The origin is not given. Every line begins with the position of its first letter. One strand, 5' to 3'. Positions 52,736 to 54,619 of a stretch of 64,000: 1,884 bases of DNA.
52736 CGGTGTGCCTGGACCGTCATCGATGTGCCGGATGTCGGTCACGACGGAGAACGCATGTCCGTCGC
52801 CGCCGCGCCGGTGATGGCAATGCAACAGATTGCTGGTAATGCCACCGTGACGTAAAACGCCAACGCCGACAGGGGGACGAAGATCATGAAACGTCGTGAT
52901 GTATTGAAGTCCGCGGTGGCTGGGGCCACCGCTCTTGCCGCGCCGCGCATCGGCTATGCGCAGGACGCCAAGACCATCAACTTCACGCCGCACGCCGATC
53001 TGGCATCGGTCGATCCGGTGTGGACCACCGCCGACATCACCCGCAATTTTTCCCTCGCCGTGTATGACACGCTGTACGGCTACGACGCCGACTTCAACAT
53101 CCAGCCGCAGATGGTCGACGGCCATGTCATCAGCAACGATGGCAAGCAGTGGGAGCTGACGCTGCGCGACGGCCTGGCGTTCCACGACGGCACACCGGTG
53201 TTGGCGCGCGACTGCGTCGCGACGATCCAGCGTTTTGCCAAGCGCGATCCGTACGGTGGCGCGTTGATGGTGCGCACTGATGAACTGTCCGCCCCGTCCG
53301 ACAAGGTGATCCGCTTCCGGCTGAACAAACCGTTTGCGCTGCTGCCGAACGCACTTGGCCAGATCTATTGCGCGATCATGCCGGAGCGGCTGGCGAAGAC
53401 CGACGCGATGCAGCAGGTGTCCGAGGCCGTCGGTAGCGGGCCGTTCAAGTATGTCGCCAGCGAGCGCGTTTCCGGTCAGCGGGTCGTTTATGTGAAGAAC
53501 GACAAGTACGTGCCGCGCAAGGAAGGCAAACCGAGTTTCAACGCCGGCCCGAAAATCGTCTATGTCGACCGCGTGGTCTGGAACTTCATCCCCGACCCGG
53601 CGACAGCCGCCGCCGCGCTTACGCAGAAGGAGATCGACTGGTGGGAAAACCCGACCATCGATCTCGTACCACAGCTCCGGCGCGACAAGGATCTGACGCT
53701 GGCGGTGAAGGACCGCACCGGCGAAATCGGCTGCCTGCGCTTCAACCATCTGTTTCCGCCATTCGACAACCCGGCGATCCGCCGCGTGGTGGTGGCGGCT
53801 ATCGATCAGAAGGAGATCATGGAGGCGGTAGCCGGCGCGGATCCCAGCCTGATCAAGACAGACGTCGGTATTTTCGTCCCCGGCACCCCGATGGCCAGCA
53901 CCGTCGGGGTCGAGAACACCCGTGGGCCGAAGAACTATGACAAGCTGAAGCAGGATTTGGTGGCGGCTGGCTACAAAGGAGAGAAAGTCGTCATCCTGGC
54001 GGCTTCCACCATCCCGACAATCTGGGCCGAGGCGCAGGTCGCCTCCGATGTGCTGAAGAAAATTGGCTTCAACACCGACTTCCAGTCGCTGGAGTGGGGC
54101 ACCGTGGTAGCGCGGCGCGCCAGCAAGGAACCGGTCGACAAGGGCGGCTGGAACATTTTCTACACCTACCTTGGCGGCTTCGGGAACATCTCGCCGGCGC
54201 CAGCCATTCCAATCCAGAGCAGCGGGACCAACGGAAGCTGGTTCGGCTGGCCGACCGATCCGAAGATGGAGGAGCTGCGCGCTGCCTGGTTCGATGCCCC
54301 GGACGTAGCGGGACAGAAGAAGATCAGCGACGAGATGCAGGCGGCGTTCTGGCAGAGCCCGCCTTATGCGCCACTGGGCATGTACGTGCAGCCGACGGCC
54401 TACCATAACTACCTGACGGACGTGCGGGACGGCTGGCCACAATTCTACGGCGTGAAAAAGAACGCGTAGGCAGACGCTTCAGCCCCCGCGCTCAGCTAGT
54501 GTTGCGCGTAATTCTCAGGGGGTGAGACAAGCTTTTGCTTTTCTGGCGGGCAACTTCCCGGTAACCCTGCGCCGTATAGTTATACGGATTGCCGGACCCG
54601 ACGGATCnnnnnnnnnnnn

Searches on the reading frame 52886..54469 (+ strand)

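Call 16: search_protein_families(library=pfam, proteins=[window:52886-54469:+], max_evalue=0.00001)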
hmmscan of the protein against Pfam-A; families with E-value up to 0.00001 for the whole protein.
window:52886-54469:+ (527 aa): 1 family
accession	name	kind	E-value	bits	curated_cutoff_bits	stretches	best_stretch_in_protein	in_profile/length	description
PF00496.27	SBP_bac_5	-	2.5e-62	211.6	32.4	1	72-447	2-363/368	Bacterial extracellular solute-binding proteins, family 5 Middle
